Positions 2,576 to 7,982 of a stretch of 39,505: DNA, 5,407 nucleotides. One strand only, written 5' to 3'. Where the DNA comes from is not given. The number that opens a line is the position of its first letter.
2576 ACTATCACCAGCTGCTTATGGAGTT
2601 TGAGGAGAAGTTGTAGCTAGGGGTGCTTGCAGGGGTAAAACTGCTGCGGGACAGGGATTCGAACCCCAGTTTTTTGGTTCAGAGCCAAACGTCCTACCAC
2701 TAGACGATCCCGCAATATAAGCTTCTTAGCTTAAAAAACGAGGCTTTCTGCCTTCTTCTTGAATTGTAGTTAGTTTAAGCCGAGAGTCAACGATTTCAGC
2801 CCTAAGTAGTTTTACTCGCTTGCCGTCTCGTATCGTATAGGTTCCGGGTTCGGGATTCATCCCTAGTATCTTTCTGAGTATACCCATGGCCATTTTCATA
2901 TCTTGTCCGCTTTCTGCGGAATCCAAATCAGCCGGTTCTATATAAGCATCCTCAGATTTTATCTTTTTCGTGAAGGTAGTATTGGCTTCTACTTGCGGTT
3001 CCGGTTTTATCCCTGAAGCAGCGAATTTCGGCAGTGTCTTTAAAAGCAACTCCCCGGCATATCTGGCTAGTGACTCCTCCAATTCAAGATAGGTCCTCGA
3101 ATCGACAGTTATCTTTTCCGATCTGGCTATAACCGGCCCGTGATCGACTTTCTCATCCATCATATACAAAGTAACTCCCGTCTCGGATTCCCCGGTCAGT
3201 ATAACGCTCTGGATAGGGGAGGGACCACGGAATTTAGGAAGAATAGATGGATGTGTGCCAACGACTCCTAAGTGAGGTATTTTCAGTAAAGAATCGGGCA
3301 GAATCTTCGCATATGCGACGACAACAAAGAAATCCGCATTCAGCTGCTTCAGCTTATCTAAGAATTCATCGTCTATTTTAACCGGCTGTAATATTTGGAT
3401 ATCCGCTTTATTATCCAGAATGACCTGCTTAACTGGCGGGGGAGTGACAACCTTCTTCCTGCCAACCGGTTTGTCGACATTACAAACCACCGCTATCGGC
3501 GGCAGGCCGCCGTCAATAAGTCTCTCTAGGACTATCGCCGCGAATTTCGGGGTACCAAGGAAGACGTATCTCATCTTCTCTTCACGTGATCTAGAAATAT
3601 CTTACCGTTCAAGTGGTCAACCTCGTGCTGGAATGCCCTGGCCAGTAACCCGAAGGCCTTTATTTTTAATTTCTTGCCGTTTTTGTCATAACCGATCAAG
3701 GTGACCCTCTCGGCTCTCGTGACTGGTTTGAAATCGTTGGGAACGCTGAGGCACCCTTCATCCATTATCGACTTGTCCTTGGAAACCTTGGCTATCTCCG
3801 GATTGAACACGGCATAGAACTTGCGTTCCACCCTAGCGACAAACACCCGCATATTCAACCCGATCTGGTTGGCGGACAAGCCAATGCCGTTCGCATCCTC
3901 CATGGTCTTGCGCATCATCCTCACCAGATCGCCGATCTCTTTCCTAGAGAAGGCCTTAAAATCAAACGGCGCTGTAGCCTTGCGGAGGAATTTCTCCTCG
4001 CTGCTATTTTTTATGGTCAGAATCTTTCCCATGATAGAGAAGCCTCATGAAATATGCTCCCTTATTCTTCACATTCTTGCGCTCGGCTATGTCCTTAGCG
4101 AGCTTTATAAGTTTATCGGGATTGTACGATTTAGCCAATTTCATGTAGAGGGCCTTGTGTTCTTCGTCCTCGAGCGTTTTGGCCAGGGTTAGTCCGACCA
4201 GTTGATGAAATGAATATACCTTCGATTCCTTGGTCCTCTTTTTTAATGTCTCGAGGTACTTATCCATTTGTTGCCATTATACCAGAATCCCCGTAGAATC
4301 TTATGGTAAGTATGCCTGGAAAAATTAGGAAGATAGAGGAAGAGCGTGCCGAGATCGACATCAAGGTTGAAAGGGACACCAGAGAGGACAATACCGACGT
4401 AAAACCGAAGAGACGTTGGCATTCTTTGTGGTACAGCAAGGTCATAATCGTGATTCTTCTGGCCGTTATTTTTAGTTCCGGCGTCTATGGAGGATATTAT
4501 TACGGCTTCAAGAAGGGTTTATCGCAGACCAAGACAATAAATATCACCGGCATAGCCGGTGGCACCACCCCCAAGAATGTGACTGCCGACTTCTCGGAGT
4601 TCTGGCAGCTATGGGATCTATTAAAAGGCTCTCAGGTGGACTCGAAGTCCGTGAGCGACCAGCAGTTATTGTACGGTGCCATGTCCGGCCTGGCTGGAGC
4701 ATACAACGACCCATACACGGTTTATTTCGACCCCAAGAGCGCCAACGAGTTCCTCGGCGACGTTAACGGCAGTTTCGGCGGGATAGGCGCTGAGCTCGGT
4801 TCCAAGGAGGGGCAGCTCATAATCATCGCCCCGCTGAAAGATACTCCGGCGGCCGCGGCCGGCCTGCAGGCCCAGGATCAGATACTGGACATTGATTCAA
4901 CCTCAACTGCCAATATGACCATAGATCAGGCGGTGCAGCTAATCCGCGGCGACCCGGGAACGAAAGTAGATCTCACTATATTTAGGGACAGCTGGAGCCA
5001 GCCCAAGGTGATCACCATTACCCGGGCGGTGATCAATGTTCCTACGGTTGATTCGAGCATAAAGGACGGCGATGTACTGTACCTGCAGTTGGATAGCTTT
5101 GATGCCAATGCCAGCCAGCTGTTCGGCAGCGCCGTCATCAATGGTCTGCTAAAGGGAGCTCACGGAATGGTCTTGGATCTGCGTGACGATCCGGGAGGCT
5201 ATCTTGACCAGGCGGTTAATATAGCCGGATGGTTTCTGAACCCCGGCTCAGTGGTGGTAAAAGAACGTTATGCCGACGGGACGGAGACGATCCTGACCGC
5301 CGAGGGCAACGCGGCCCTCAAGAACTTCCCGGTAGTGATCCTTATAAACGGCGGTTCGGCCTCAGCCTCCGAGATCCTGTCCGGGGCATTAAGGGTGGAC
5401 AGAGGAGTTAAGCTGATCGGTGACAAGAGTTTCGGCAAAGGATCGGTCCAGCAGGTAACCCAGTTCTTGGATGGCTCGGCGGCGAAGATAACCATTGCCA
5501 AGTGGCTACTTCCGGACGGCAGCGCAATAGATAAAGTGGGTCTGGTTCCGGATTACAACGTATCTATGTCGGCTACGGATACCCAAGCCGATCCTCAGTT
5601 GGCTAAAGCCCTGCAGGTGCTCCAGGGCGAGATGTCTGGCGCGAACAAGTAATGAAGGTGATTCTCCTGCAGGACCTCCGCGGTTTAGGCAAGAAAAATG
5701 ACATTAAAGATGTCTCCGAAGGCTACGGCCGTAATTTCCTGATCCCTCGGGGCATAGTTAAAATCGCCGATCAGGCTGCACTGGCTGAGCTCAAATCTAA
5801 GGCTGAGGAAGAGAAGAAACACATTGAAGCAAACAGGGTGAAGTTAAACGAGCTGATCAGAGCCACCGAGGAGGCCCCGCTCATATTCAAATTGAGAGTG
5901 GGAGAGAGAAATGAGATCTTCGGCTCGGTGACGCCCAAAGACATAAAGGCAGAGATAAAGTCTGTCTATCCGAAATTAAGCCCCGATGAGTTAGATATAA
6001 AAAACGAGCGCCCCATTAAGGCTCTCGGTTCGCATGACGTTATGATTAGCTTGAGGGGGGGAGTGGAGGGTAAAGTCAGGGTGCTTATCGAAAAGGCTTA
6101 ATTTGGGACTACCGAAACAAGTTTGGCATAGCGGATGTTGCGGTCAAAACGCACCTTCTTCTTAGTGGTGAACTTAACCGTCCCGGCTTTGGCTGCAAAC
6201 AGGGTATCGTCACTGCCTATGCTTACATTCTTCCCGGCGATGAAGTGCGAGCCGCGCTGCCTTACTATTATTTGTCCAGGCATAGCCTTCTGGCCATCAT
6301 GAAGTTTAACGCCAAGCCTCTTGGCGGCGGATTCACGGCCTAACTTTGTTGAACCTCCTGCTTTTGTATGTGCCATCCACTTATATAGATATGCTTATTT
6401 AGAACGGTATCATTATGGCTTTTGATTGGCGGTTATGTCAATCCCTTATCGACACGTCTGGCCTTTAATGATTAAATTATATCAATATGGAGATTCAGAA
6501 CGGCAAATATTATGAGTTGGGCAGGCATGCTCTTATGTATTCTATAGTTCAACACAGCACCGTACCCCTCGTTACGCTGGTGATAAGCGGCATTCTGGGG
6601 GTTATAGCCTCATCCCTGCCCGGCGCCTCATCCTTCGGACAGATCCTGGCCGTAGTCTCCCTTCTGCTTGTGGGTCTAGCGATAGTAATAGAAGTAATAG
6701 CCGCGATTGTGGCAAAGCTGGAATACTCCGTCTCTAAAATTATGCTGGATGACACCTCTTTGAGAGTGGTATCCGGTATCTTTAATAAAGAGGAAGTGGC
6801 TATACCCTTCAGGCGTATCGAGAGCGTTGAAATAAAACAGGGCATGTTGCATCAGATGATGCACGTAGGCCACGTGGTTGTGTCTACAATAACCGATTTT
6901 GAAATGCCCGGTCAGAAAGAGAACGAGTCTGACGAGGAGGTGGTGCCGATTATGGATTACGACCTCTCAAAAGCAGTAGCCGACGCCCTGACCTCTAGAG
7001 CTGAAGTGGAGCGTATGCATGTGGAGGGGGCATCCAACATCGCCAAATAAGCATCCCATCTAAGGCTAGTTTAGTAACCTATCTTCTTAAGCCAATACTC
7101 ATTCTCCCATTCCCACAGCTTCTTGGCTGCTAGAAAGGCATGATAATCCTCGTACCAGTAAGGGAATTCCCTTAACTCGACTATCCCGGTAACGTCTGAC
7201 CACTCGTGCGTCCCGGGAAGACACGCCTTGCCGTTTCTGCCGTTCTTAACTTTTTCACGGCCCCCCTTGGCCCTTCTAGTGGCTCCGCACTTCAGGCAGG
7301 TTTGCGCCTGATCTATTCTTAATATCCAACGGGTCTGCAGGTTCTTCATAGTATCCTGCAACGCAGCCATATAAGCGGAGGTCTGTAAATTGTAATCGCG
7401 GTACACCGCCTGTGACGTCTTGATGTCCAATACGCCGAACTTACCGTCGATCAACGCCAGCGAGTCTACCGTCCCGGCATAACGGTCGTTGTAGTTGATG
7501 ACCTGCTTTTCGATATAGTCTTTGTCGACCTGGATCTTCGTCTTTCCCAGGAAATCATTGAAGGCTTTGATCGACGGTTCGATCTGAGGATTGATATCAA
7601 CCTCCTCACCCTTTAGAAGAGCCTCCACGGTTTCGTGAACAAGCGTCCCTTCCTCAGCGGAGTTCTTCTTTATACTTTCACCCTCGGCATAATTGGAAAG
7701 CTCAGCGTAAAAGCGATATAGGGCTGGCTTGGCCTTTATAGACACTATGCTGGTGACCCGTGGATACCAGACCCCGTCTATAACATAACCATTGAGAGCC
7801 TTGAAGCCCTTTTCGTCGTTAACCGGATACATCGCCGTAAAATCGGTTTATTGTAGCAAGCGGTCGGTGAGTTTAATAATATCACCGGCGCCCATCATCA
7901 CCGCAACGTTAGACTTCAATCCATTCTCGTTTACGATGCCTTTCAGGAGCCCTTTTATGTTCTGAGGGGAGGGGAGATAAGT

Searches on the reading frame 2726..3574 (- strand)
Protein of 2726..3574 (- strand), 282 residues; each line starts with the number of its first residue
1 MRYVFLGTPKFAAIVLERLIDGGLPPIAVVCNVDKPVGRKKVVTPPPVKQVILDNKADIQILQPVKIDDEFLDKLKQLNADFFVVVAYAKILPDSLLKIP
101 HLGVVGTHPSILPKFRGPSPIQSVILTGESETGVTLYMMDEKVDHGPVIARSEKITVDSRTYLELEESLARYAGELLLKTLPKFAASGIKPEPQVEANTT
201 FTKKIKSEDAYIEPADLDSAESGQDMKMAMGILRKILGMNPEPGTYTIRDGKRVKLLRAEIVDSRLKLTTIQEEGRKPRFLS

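Call 8: search_protein_families(library=pfam, proteins=[window:2726-3574:-], max_evalue=0.01)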
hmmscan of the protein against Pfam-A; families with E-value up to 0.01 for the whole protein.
window:2726-3574:- (282 aa): 2 families
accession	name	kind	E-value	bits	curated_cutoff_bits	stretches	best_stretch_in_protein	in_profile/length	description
PF00551.24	Formyl_trans_N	-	1.8e-34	119.5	26.1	1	1-180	1-180/181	Formyl transferase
PF02911.23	Formyl_trans_C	-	2.8e-05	24.7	21.1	1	229-265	15-51/100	Formyl transferase, C-terminal domain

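Call 10: find_related_loci(query=window:2726-3574:-, collection=genome_contigs, flank=4000)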
Query window:2726-3574:- (282 aa) in genome_contigs; peptide patterns used: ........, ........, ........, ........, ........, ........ (x = any residue, [..] = any of these).
91 stretches matched a pattern; 36 encode a relative of the query (tblastn E <= 1e-3); 36 distinct loci.
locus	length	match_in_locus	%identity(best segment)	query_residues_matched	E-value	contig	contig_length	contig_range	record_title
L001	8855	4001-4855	71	1-282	4e-130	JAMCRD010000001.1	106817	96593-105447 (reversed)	MAG: Patescibacteria group bacterium isolate FK_Sedi_A_Bin.288 NODE_235_length_106817_cov_7.04479, whole genome shotgun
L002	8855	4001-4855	72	1-282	5e-128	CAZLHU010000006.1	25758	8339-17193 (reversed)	MAG TPA_asm: uncultured Candidatus Saccharibacteria bacterium isolate binchicken_co3_595 genome assembly, contig: NODE_5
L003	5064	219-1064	61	1-282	7e-116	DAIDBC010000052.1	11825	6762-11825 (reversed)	MAG TPA_asm: Candidatus Colwellbacteria bacterium isolate clean1856 k141_279011, whole genome shotgun sequence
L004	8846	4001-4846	51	2-278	1e-88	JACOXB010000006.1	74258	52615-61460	MAG: Candidatus Colwellbacteria bacterium isolate NC_groundwater_142_Ag_S-0.1um_47_15 S4_GD2017_2_S1_scaffold_387, whole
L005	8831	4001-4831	56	1-278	1e-97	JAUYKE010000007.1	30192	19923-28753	MAG: Candidatus Colwellbacteria bacterium isolate C24_metabat.bin.18 C24_k141_40198, whole genome shotgun sequence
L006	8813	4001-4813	46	1-278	6e-77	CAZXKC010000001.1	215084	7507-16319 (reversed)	MAG TPA_asm: uncultured Candidatus Saccharibacteria bacterium isolate SRP292972_co3_31 genome assembly, contig: NODE_86_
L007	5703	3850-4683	46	1-281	6e-75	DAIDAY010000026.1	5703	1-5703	MAG TPA_asm: bacterium isolate clean1852 NODE_26_length_5703_cov_5.999641, whole genome shotgun sequence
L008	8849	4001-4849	48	1-278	1e-73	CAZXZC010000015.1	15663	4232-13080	MAG TPA_asm: uncultured Candidatus Saccharibacteria bacterium isolate SRP189682_co2_51 genome assembly, contig: NODE_614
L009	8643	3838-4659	48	2-279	1e-72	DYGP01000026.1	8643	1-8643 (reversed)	MAG TPA_asm: Candidatus Paceibacter sp. isolate BE2012_7_51_7 Afr_mines_BE2012_3325_length_8643_cov_3_038542, whole geno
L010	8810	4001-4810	44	1-281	2e-72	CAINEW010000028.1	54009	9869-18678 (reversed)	uncultured bacterium isolate LaPlata_bin-0818 genome assembly, contig: bin-0818:28/29, whole genome shotgun sequence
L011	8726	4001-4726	43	1-278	8e-62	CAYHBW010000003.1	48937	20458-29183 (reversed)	MAG TPA_asm: uncultured Candidatus Saccharibacteria bacterium isolate ERP119705_co11_432 genome assembly, contig: NODE_4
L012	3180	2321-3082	37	1-273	2e-45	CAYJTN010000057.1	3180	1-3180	MAG TPA_asm: uncultured Candidatus Saccharibacteria bacterium isolate ERP125453_co1_242 genome assembly, contig: NODE_44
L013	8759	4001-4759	38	1-260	2e-45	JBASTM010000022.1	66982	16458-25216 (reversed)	MAG: Minisyncoccia bacterium isolate MFD03232_ilm_asm_bin42 k127_128975, whole genome shotgun sequence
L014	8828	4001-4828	35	1-277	3e-45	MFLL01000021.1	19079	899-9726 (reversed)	MAG: Candidatus Kaiserbacteria bacterium RIFCSPHIGHO2_02_FULL_55_25 rifcsphigho2_02_scaffold_4753, whole genome shotgun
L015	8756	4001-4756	34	1-261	9e-42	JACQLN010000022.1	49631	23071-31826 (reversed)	MAG: Parcubacteria group bacterium isolate NC_groundwater_1204_Ag_S-0.1um_45_229 S_p1_S3_coassembly_k141_924000, whole g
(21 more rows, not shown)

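Call 30: find_homologous_proteins(query=window:2726-3574:-, max_evalue=1e-60)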
Query window:2726-3574:- (282 aa): 809 proteins with E <= 1e-60 among 4298 candidates; the best 120 are listed.
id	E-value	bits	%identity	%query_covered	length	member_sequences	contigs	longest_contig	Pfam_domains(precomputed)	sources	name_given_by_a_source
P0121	8.0e-179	611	100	100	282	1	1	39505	PF00551.25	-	-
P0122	2.1e-126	439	72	100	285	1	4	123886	PF00551.25,PF02911.24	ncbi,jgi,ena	jgi:methionyl-tRNA formyltransferase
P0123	1.4e-112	393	63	100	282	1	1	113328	PF00551.25,PF02911.24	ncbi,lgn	-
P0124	7.3e-109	381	61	100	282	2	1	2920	PF00551.25,PF02911.24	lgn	-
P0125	1.3e-102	361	60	100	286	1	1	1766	PF00551.25,PF02911.24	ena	-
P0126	1.4e-96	341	54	100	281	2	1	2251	PF00551.25,PF02911.24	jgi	jgi:methionyl-tRNA formyltransferase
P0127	5.8e-95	336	57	99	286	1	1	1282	PF00551.25,PF02911.24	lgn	-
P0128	8.1e-95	335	55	99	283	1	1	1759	PF00551.25,PF02911.24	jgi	jgi:methionyl-tRNA formyltransferase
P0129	1.2e-93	331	53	100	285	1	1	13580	PF00551.25,PF02911.24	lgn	-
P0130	4.5e-93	329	54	99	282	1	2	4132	PF00551.25,PF02911.24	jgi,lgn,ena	jgi:methionyl-tRNA formyltransferase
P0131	4.5e-93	329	55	100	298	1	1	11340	PF00551.25,PF02911.24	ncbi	-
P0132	6.3e-93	329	55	99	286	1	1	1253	PF00551.25,PF02911.24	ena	-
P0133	6.7e-93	329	56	99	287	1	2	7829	PF00551.25,PF02911.24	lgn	-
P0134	7.0e-93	329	54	99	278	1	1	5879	PF00551.25,PF02911.24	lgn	-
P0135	1.9e-92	327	57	100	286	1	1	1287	PF00551.25,PF02911.24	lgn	-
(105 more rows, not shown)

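Call 65: find_encoding_contigs(protein=P0123, flank=10000, max_places=2)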
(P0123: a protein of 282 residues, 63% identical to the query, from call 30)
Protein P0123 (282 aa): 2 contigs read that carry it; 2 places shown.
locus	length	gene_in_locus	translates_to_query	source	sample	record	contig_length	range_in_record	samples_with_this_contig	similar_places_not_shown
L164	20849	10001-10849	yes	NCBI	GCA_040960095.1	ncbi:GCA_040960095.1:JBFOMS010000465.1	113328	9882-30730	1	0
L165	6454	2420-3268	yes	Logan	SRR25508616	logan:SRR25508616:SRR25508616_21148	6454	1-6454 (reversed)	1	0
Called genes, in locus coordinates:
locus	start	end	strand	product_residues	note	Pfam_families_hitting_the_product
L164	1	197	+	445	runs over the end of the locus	PF01225:Mur_ligase, PF08245:Mur_ligase_M, PF02875:Mur_ligase_C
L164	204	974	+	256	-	-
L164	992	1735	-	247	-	PF18933:PsbP_2 (faint)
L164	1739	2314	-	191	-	PF18933:PsbP_2 (weak)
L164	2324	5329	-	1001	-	PF13229:Beta_helix, PF05048:NosD, PF13229:Beta_helix, PF05048:NosD, PF13229:Beta_helix (weak)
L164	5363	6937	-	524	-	PF07719:TPR_2 (faint)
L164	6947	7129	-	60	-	-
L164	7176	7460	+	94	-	PF01016:Ribosomal_L27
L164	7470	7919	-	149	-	PF01281:Ribosomal_L9_N, PF03948:Ribosomal_L9_C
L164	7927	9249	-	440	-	PF00595:PDZ, PF13180:PDZ_2, PF17820:PDZ_6, PF03572:Peptidase_S41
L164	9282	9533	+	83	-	-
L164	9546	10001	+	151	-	PF01327:Pep_deformylase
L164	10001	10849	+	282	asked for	PF00551:Formyl_trans_N, PF02911:Formyl_trans_C (weak)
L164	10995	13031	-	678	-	PF02384:N6_Mtase, PF07669:Eco57I, PF01420:Methylase_S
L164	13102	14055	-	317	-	-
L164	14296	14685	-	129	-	-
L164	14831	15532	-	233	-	PF01479:S4, PF00849:PseudoU_synth_2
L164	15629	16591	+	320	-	PF01018:GTP1_OBG, PF01926:MMR_HSR1, PF02421:FeoB_N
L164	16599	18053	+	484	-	PF00005:ABC_tran, PF02367:TsaE (faint), PF02463:SMC_N (faint), PF03193:RsgA_GTPase (faint), PF13191:AAA_16 (faint), PF13476:AAA_23 (faint), PF13555:AAA_29 (faint), PF00005:ABC_tran, +4 more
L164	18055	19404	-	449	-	PF00270:DEAD, PF04851:ResIII (faint), PF00271:Helicase_C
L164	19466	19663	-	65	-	PF00313:CSD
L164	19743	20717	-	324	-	PF01073:3Beta_HSD, PF01370:Epimerase, PF02719:Polysacc_synt_2, PF04321:RmlD_sub_bind, PF05368:NmrA (weak), PF13460:NAD_binding_10 (weak), PF16363:GDP_Man_Dehyd, PF07993:NAD_binding_4 (weak), +1 more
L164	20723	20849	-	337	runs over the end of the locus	PF01594:AI-2E_transport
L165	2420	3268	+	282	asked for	PF00551:Formyl_trans_N, PF02911:Formyl_trans_C (weak)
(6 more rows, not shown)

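Call 66: find_encoding_contigs(protein=P0122, flank=10000, max_places=4)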
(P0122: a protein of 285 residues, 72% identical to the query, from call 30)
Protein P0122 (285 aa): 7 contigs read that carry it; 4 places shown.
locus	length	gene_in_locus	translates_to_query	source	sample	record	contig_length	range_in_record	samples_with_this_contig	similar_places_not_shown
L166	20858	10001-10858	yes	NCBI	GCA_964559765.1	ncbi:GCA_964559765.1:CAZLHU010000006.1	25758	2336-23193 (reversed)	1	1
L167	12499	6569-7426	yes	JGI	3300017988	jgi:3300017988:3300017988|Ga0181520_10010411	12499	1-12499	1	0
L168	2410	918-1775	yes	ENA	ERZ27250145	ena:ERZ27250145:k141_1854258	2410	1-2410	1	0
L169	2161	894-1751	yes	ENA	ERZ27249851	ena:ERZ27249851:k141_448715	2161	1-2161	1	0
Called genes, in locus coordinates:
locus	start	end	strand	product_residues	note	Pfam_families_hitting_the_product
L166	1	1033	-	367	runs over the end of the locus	PF14350:Beta_protein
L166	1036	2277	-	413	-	PF06114:Peptidase_M78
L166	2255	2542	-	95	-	PF09907:HigB_toxin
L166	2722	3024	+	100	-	-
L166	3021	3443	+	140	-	-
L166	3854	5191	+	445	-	PF01225:Mur_ligase, PF08245:Mur_ligase_M, PF02875:Mur_ligase_C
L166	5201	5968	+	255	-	-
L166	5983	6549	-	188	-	PF03703:bPH_2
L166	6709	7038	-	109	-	-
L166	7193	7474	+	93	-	PF01016:Ribosomal_L27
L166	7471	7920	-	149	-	PF01281:Ribosomal_L9_N, PF03948:Ribosomal_L9_C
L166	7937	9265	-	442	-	PF22694:CtpB_N-like (faint), PF00595:PDZ, PF13180:PDZ_2, PF17820:PDZ_6, PF03572:Peptidase_S41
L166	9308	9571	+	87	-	-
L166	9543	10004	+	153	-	PF01327:Pep_deformylase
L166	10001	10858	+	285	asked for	PF00551:Formyl_trans_N, PF02911:Formyl_trans_C (weak)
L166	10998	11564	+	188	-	-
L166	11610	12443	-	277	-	PF00950:ABC-3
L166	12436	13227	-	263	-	PF00005:ABC_tran, PF13304:AAA_21 (faint)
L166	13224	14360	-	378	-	PF01297:ZnuA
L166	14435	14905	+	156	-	-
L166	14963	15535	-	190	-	PF00857:Isochorismatase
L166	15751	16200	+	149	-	PF00571:CBS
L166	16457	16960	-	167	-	-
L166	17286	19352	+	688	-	-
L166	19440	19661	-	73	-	-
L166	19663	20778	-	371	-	PF13742:tRNA_anti_2, PF01336:tRNA_anti-codon, PF02601:Exonuc_VII_L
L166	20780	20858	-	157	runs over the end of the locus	-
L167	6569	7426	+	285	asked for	PF00551:Formyl_trans_N, PF02911:Formyl_trans_C (weak)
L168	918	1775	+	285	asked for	PF00551:Formyl_trans_N, PF02911:Formyl_trans_C (weak)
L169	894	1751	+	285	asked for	PF00551:Formyl_trans_N, PF02911:Formyl_trans_C (weak)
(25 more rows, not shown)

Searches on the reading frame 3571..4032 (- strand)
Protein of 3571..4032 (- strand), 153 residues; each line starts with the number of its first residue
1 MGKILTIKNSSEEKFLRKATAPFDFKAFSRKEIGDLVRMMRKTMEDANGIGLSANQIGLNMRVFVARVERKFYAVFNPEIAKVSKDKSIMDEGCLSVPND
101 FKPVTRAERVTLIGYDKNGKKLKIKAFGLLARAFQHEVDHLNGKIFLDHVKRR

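Call 8: search_protein_families(library=pfam, proteins=[window:3571-4032:-], max_evalue=0.01)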
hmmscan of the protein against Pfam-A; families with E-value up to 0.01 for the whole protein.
window:3571-4032:- (153 aa): 1 family
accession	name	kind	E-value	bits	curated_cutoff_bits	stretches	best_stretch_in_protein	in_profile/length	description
PF01327.26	Pep_deformylase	-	8.1e-41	139.6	22.8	1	13-152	9-152/156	Polypeptide deformylase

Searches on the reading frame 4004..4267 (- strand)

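Call 8: search_protein_families(library=pfam, proteins=[window:4004-4267:-], max_evalue=0.01)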
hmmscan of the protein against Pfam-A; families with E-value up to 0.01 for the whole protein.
window:4004-4267:- (87 aa): 1 family
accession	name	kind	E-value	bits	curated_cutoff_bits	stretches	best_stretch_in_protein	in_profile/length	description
PF00226.36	DnaJ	-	0.0049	17.4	27.8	1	26-54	6-34/63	DnaJ domain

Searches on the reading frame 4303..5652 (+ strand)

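Call 8: search_protein_families(library=pfam, proteins=[window:4303-5652:+], max_evalue=0.01)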
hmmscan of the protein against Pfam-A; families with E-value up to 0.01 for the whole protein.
window:4303-5652:+ (449 aa): 5 families
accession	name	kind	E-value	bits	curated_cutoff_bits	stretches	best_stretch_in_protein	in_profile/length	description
PF03572.23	Peptidase_S41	-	4.8e-41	140.5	24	1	257-420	1-165/165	Peptidase family S41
PF17820.7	PDZ_6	-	3.6e-12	46.3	27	1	175-226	3-52/54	PDZ domain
PF00595.29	PDZ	-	2.2e-10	41.2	23.2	1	159-226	10-80/81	PDZ domain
PF13180.12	PDZ_2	-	2e-08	34.8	27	1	159-230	1-71/80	PDZ domain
PF22694.1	CtpB_N-like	-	1.3e-06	29.2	27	1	80-144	20-83/85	Activating protease CtpB N-terminal domain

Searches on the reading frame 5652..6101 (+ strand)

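Call 8: search_protein_families(library=pfam, proteins=[window:5652-6101:+], max_evalue=0.01)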
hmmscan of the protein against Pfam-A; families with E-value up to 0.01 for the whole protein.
window:5652-6101:+ (149 aa): 2 families
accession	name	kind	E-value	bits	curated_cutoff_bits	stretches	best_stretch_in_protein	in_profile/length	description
PF01281.25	Ribosomal_L9_N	-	6.7e-20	70.8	20.7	1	1-47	1-47/47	Ribosomal protein L9, N-terminal domain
PF03948.19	Ribosomal_L9_C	-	3.1e-13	50.4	23.2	1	74-147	13-85/86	Ribosomal protein L9, C-terminal domain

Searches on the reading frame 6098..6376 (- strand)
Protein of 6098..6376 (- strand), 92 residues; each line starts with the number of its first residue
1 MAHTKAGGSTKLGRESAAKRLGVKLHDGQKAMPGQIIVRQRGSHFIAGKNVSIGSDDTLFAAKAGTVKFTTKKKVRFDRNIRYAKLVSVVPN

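Call 8: search_protein_families(library=pfam, proteins=[window:6098-6376:-], max_evalue=0.01)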
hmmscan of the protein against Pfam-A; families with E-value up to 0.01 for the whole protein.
window:6098-6376:- (92 aa): 1 family
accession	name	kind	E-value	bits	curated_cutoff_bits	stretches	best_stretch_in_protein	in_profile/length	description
PF01016.24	Ribosomal_L27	-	2.4e-30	104.8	20.5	1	2-75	1-74/79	Ribosomal L27 protein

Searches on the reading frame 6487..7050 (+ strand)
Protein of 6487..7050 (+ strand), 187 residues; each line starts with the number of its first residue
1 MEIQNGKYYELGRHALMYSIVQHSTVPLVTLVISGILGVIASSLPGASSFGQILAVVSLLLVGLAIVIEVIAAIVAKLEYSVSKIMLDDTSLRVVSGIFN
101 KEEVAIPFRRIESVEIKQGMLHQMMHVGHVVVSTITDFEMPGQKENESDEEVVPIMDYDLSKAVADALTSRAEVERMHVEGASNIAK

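Call 8: search_protein_families(library=pfam, proteins=[window:6487-7050:+], max_evalue=0.01)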
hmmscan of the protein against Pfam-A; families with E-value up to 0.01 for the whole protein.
window:6487-7050:+ (187 aa): 1 family
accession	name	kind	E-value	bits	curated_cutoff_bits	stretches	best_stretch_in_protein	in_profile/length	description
PF03703.20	bPH_2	-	2.1e-11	44.3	22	1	84-135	5-56/78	Bacterial PH domain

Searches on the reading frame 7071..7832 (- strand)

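Call 70: search_protein_families(library=pfam, proteins=[window:7071-7832:-], max_evalue=0.001)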
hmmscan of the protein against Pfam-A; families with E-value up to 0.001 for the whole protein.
window:7071-7832:- (253 aa): 1 family
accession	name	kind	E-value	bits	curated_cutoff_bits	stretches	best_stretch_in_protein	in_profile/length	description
PF12705.13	PDDEXK_1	-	0.00056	20.4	22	0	120-167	126-178/247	PD-(D/E)XK nuclease superfamily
